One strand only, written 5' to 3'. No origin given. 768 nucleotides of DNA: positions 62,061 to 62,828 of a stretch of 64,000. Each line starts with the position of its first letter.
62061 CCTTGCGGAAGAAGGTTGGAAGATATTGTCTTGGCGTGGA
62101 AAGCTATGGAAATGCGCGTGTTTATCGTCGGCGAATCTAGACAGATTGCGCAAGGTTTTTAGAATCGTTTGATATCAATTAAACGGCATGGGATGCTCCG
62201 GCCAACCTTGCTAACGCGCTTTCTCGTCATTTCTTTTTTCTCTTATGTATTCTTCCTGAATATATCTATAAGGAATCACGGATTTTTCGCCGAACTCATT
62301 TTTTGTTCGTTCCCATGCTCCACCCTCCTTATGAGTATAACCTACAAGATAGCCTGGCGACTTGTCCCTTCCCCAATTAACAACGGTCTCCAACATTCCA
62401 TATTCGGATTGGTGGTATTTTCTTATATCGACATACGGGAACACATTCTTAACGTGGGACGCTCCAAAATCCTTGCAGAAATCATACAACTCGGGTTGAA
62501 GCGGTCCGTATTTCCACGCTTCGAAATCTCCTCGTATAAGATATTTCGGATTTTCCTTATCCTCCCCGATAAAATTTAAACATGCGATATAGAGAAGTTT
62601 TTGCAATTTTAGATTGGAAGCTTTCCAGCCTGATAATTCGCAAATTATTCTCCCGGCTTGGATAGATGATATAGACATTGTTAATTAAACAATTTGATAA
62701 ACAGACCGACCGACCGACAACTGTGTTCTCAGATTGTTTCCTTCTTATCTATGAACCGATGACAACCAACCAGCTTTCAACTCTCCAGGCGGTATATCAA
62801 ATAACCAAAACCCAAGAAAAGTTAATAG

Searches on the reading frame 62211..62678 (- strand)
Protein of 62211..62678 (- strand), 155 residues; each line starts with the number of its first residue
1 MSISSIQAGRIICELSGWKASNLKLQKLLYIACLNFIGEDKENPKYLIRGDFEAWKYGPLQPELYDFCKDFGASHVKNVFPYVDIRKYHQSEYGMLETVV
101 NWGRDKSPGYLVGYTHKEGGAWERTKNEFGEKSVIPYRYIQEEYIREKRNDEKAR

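Call 3: search_protein_families(library=pfam, proteins=[window:62211-62678:-], max_evalue=1)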
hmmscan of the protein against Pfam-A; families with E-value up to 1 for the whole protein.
window:62211-62678:- (155 aa): 1 family
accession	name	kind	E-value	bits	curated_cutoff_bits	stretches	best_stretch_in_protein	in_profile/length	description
PF13274.11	SocA_Panacea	-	2.4e-09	38.5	25.7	1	25-122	1-112/113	Antitoxin SocA-like, Panacea domain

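Call 9: find_encoding_contigs(protein=window:62211-62678:-, flank=10000, max_places=8)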
Protein window:62211-62678:- (155 aa): 8 contigs read that carry it; 6 places shown.
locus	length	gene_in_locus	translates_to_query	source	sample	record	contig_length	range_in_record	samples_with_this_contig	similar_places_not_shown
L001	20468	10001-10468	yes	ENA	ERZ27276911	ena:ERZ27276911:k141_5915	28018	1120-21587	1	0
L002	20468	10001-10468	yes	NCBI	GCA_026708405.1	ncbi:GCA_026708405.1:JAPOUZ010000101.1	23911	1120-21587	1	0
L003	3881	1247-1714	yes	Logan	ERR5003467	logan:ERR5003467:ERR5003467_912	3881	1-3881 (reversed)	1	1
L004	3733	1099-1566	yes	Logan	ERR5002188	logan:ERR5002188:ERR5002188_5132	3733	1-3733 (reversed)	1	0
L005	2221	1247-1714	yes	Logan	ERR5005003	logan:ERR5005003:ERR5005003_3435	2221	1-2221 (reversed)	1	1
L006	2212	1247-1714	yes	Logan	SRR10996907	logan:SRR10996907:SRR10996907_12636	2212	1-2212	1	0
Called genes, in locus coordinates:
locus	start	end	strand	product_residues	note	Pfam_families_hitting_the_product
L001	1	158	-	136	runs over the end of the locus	PF02823:ATP-synt_DE_N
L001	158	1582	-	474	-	PF02874:ATP-synt_ab_N, PF00006:ATP-synt_ab, PF22919:ATP-synt_VA_C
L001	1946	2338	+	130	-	PF22811:Zn_ribbon_NrdR (weak), PF03477:ATP-cone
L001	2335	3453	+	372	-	PF00383:dCMP_cyt_deam_1, PF14437:MafB19-deam, PF01872:RibD_C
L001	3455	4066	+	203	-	PF00677:Lum_binding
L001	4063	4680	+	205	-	PF00926:DHBP_synthase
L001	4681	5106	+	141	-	PF00885:DMRL_synthase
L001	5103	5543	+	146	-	PF01029:NusB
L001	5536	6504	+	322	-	PF00586:AIRS, PF02769:AIRS_C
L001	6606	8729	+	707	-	PF03030:H_PPase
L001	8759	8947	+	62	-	-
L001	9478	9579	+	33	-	-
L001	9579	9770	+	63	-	-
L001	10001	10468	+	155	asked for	PF13274:SocA_Panacea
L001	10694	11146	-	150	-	PF04355:BamE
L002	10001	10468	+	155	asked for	PF13274:SocA_Panacea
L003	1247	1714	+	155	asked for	PF13274:SocA_Panacea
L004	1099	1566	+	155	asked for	PF13274:SocA_Panacea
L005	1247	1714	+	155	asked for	PF13274:SocA_Panacea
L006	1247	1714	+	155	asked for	PF13274:SocA_Panacea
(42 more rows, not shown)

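Call 18: find_homologous_proteins(query=window:62211-62678:-, max_evalue=0.001)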
Query window:62211-62678:- (155 aa): 38 proteins with E <= 0.001 among 105 candidates.
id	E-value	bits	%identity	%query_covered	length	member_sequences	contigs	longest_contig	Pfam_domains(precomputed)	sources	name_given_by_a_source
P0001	1.4e-102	358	99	100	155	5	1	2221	PF13274.12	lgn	-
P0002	8.8e-63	229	66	100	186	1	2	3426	PF13274.12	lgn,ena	-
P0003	8.1e-62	226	63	97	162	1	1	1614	PF13274.12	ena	-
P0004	9.0e-62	226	66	98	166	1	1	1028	PF13274.12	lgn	-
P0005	1.5e-58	215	61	98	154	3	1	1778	PF13274.12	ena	-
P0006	3.5e-57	211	63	100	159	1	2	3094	PF13274.12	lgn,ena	-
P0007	5.7e-50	187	58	99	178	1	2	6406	PF13274.12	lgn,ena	-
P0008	1.3e-47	180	55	98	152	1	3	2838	PF13274.12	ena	-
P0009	3.7e-40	155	48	100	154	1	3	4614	PF13274.12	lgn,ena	-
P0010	7.3e-34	135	46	93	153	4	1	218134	PF13274.12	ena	-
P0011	3.3e-26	110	43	93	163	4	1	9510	PF13274.12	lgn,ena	-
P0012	2.5e-20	91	39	95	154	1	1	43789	PF13274.12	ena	-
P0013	1.5e-19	88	41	86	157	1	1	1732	PF13274.12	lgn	-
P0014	2.5e-16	78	37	100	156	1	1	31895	PF13274.12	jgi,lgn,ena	-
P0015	1.8e-15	75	36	94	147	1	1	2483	PF13274.12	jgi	jgi:uncharacterized phage-associated protein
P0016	3.1e-15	74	35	98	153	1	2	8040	PF13274.12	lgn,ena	-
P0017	3.1e-12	65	36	99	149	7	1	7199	PF13274.12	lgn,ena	-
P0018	9.6e-10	56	35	84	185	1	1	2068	PF13274.12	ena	-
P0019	2.8e-9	55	32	72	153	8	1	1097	PF13274.12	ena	-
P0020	4.5e-9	54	34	83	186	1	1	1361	PF13274.12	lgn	-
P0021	1.7e-8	52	37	81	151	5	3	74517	PF13274.12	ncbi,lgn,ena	-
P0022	5.3e-8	51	38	85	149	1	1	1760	PF13274.12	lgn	-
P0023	8.3e-8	50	36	68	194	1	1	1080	PF13274.12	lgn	-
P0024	1.7e-7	49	37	66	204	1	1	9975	PF13274.12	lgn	-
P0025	4.4e-7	48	35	71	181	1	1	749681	PF13274.12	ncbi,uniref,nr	ncbi:Panacea domain-containing protein [Bifidobacterium oedipodis]|uniref:Antitoxin SocA-like Panace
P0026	9.5e-7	47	29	69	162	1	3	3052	PF13274.12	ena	-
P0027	2.0e-6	46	30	86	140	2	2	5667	PF13274.12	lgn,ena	-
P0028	2.5e-6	45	35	70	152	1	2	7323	PF13274.12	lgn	-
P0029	3.2e-6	45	39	57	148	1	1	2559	PF13274.12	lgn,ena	-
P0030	1.5e-5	43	34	90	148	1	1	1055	PF13274.12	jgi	jgi:uncharacterized phage-associated protein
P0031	4.0e-5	41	37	63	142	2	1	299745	PF13274.12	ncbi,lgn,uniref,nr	ncbi:Panacea domain-containing protein [Sporolactobacillus terrae]|uniref:Panacea domain-containing 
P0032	1.4e-4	40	47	40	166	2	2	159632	PF13274.12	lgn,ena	-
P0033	1.6e-4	40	29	82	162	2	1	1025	PF13274.12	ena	-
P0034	1.8e-4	39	34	84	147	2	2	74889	PF13274.12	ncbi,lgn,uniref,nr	ncbi:Panacea domain-containing protein [Lysinibacillus capsici]|uniref:Panacea domain-containing pro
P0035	1.9e-4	39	33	80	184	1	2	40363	PF13274.12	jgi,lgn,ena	-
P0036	2.4e-4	39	38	48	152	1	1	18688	PF13274.12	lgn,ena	-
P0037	5.3e-4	38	38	55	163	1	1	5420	PF13274.12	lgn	-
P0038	9.7e-4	37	55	19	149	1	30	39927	PF13274.12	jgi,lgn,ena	-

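Call 19: find_encoding_contigs(protein=P0007, flank=4000, max_places=3)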
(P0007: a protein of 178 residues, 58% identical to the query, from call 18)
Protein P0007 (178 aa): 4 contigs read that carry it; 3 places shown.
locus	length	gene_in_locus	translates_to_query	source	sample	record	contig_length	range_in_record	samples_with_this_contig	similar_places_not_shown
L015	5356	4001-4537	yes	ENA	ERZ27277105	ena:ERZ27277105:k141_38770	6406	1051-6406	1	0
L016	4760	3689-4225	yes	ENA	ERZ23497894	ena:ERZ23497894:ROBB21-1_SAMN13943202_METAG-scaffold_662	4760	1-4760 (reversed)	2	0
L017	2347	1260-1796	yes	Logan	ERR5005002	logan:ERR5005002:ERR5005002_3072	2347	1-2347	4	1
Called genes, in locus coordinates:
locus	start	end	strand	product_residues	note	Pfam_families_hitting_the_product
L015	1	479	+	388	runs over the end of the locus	PF07719:TPR_2 (faint), PF13174:TPR_6 (faint), PF13371:TPR_9 (faint), PF13424:TPR_12 (weak), PF00515:TPR_1 (weak), PF13414:TPR_11, PF13432:TPR_16 (weak), PF00515:TPR_1, +6 more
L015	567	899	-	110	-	-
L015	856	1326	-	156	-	PF13274:SocA_Panacea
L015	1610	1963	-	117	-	-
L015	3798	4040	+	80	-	-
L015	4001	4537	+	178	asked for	PF13274:SocA_Panacea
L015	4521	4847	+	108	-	-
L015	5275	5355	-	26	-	?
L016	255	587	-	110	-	-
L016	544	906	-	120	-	PF13274:SocA_Panacea (faint)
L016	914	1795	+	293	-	-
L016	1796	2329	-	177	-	-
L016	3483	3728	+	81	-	-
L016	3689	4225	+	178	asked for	PF13274:SocA_Panacea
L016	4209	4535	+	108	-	-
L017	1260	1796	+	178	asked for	PF13274:SocA_Panacea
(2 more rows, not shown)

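Call 20: find_encoding_contigs(protein=P0010, flank=5000, max_places=3)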
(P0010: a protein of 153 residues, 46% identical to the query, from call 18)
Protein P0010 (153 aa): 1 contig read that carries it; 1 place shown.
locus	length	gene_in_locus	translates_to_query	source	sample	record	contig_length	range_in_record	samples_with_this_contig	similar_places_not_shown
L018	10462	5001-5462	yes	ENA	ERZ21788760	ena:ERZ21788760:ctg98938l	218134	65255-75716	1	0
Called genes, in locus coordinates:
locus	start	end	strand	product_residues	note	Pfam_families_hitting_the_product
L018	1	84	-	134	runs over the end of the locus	-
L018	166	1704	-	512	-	PF00501:AMP-binding, PF13193:AMP-binding_C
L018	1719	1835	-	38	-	-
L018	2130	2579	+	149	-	-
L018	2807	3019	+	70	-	-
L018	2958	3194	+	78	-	-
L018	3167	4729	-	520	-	PF07669:Eco57I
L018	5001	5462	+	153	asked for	PF13274:SocA_Panacea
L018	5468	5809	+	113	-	-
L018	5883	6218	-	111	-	PF13744:HTH_37, PF13443:HTH_26 (weak), PF01381:HTH_3 (weak), PF13560:HTH_31 (weak)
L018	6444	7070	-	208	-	PF02572:CobA_CobO_BtuR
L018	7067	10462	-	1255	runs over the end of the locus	PF02514:CobN-Mg_chel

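Call 21: find_encoding_contigs(protein=P0009, flank=4000, max_places=3)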
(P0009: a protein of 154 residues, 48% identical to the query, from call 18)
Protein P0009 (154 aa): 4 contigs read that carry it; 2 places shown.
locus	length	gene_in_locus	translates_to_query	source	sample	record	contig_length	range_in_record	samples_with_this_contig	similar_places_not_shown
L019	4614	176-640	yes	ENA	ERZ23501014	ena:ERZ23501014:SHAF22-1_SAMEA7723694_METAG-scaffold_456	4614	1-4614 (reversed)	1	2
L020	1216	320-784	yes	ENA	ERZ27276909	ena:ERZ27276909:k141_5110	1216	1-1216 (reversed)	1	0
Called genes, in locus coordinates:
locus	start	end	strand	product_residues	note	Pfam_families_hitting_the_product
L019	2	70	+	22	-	?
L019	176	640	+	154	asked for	PF13274:SocA_Panacea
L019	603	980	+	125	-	-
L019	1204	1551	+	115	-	-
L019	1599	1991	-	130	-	PF13432:TPR_16, PF00515:TPR_1, PF07719:TPR_2 (weak), PF13414:TPR_11 (weak), PF13371:TPR_9 (weak), PF13432:TPR_16, PF00515:TPR_1, PF07719:TPR_2, +6 more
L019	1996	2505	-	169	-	-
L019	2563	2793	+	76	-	-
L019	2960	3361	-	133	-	-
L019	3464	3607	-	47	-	-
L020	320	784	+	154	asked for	PF13274:SocA_Panacea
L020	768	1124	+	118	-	-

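Call 22: find_encoding_contigs(protein=P0002, flank=4000, max_places=3)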
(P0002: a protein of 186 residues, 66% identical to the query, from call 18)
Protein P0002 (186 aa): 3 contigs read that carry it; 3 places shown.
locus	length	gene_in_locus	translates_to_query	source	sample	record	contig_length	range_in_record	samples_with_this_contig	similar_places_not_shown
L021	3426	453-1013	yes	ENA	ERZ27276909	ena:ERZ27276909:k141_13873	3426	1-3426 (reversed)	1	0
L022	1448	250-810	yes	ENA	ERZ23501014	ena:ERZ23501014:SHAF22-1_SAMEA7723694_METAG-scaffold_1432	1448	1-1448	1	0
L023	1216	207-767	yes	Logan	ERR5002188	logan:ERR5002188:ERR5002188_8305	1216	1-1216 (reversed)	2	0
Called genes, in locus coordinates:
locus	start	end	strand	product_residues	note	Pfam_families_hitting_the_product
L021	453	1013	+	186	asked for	PF13274:SocA_Panacea (weak)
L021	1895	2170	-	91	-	-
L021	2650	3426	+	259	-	?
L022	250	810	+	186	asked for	PF13274:SocA_Panacea (weak)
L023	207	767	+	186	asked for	PF13274:SocA_Panacea (weak)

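Call 26: find_related_loci(query=A1, collection=genome_contigs, flank=3000)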
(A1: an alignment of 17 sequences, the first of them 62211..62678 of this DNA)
Query A1 (155 aa) in genome_contigs; peptide patterns used: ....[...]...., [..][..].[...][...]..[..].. (x = any residue, [..] = any of these).
598 stretches matched a pattern (row limit reached: there are more); 449 encode a relative of the query (tblastn E <= 1e-3); the best 80 are kept; 80 distinct loci.
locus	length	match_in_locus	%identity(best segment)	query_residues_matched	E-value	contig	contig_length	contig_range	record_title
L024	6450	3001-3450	39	1-152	3e-30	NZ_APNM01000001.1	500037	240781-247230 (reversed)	Salinisphaera sp. PC39 contig1, whole genome shotgun sequence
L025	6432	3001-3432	38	1-146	3e-28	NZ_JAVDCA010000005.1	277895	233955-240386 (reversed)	Astrobacterium formosum strain Astr-EGSB 5, whole genome shotgun sequence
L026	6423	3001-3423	40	1-144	4e-28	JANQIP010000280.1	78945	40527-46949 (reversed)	MAG: Xanthobacteraceae bacterium isolate PL24a_bin.59 k99_2884667, whole genome shotgun sequence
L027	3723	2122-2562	36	4-154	2e-27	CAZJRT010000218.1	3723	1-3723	MAG TPA_asm: uncultured Pseudobdellovibrionaceae bacterium isolate SRP252850_co1_247 genome assembly, contig: NODE_45418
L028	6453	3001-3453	37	1-155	6e-27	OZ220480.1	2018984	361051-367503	MAG: uncultured candidatus Porisulfidus sp. isolate 164bb96d-58d1-42e1-9c94-80d65ec326bd genome assembly, chromosome: 1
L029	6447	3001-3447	37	1-154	1e-26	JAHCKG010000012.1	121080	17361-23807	MAG: Pseudolabrys sp. isolate TGS_PRO23 PRO23_12, whole genome shotgun sequence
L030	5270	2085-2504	35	2-144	1e-26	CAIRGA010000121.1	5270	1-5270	MAG: uncultured Rhizobiales bacterium isolate Ki2-D1_bin-0832 genome assembly, contig: bin-0832:121/226, whole genome sh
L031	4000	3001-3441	39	1-151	1e-26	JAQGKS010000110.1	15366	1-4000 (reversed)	MAG: Sphingomonas bacterium isolate RYN_517 scaffold_2163387, whole genome shotgun sequence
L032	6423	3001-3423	42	1-144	3e-26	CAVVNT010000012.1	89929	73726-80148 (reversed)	MAG: uncultured Alphaproteobacteria bacterium isolate MFD05684.bin.2.163 genome assembly, contig: contig_650, whole geno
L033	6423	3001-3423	41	1-144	5e-26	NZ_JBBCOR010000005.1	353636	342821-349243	Asaia sp. HN128 contig00005, whole genome shotgun sequence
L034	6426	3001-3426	37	1-144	5e-26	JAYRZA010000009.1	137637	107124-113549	MAG: Devosia sp. isolate EBPR_s472bin.1 NODE_127_length_137637_cov_2.548971, whole genome shotgun sequence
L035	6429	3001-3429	38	3-149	4e-26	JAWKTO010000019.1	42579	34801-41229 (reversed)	MAG: Pirellulaceae bacterium isolate BC1.200 BC1.200.fa-19, whole genome shotgun sequence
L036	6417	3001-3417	37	2-144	1e-25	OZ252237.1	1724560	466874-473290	MAG: bacterium isolate 043dd8a8-dcc0-4bcd-bd54-7675b0ac1fb7 genome assembly, chromosome: 1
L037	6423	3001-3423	38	1-144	2e-25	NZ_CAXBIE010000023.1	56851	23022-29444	MAG: uncultured Hoeflea sp. isolate ERR2762141_binner13_Refined_49 ERZ3421844.614, whole genome shotgun sequence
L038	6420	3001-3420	40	1-144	2e-25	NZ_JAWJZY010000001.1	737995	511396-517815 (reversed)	Sorlinia euscelidii strain EV16P contig_1, whole genome shotgun sequence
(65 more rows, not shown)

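Call 27: find_related_loci(query=A1, collection=metagenome_contigs, flank=3000)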
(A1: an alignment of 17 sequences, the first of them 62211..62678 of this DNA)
Query A1 (155 aa) in metagenome_contigs; peptide patterns used: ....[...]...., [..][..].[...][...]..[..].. (x = any residue, [..] = any of these).
600 stretches matched a pattern (row limit reached: there are more); 407 encode a relative of the query (tblastn E <= 1e-3); the best 80 are kept; 80 distinct loci.
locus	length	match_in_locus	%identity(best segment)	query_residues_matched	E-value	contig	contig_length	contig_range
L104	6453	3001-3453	41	1-155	1e-29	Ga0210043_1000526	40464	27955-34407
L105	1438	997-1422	37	1-144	5e-28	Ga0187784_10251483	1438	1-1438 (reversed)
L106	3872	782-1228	38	1-154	1e-26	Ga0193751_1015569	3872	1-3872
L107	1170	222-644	40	1-144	7e-27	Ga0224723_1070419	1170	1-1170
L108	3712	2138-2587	38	1-151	2e-26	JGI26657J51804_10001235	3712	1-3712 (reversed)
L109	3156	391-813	38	1-144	3e-26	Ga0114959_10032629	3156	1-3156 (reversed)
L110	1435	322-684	43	1-124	2e-26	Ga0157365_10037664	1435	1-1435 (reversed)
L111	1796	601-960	44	1-124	8e-26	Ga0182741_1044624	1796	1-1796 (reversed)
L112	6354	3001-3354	44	3-124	4e-25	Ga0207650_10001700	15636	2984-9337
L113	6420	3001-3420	38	1-144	2e-24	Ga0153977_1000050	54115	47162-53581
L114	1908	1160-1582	37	1-144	2e-24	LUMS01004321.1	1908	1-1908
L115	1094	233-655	37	1-144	6e-25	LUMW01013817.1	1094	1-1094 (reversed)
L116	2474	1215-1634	39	1-144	3e-24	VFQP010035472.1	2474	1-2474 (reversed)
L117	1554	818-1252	37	1-149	3e-24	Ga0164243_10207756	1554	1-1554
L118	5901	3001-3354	40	3-124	8e-24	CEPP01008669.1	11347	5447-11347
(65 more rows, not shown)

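Call 31: search_protein_families(library=phrogs, proteins=[window:62211-62678:-], max_evalue=1)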
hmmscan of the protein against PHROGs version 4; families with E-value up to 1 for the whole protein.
window:62211-62678:- (155 aa): 2 families
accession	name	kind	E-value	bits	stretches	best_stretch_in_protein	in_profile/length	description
phrog_1281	-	unknown function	2.5e-22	80.5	1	19-148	28-154/195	-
phrog_10390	-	unknown function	3e-12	47.7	1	19-145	164-292/299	-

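Call 55: search_solved_structures(query=A1, max_evalue=0.01)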
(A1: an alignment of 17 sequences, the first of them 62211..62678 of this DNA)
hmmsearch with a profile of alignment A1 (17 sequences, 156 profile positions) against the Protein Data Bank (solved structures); distinct sequences matched with E-value up to 0.01: 0.

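Call 60: search_dna_similar(query=window:62211-62678:-, collection=phages, mode=protein, max_evalue=0.00001, max_rows=25)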
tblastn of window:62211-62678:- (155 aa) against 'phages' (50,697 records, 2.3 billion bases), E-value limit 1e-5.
Records with a match: 10; places in all: 10; records where one place covers at least 80% of the query: 8.
Best place of each record, by identity: <60% 10.
By first word of the organism name: Bordetella 5; Escherichia 2; Streptococcus 2; Bacteriophage 1.
By host as written in the record: Bordetella avium 5; Escherichia coli STEC1575 1; Helicobacter rodentium ATCC 700285 genome 1; Escherichia coli ECOR13 1; - 1; Streptococcus equi 1.
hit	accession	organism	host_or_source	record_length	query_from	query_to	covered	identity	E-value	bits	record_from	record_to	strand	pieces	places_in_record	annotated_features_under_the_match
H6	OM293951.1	Bordetella phage vB_BaM-IFTN2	Bordetella avium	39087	1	144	93%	36.7%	3e-18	86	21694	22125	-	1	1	hypothetical protein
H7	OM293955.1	Bordetella phage vB_BaM-IFTN6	Bordetella avium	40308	1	144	93%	36.7%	3e-18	86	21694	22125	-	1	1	SocA family protein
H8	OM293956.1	Bordetella phage vB_BaM-IFTN7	Bordetella avium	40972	1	144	93%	36.7%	3e-18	86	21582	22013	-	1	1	SocA family protein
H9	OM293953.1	Bordetella phage vB_BaM-IFTN4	Bordetella avium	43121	1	144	93%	36.7%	3e-18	86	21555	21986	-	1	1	SocA family protein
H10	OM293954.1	Bordetella phage vB_BaM-IFTN5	Bordetella avium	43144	1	144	93%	36.7%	3e-18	86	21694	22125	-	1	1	SocA family protein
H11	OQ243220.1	Escherichia phage phiSTEC1575-Stx2k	Escherichia coli STEC1575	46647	21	155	87%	30.7%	2e-7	54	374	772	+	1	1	DUF4065 domain-containing protein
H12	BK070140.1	Bacteriophage sp.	Helicobacter rodentium ATCC 700285 ...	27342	20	149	84%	30.5%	5e-6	50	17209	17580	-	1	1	hypothetical protein (x2)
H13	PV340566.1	Escherichia phage PhiR47_1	Escherichia coli ECOR13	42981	21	155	87%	29.2%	9e-6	50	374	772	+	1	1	PanA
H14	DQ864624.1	Streptococcus phage P9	-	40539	17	131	74%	29.8%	3e-6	51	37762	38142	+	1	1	hypothetical protein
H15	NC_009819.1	Streptococcus phage P9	Streptococcus equi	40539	17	131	74%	29.8%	3e-6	51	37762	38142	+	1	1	DUF4065 domain-containing protein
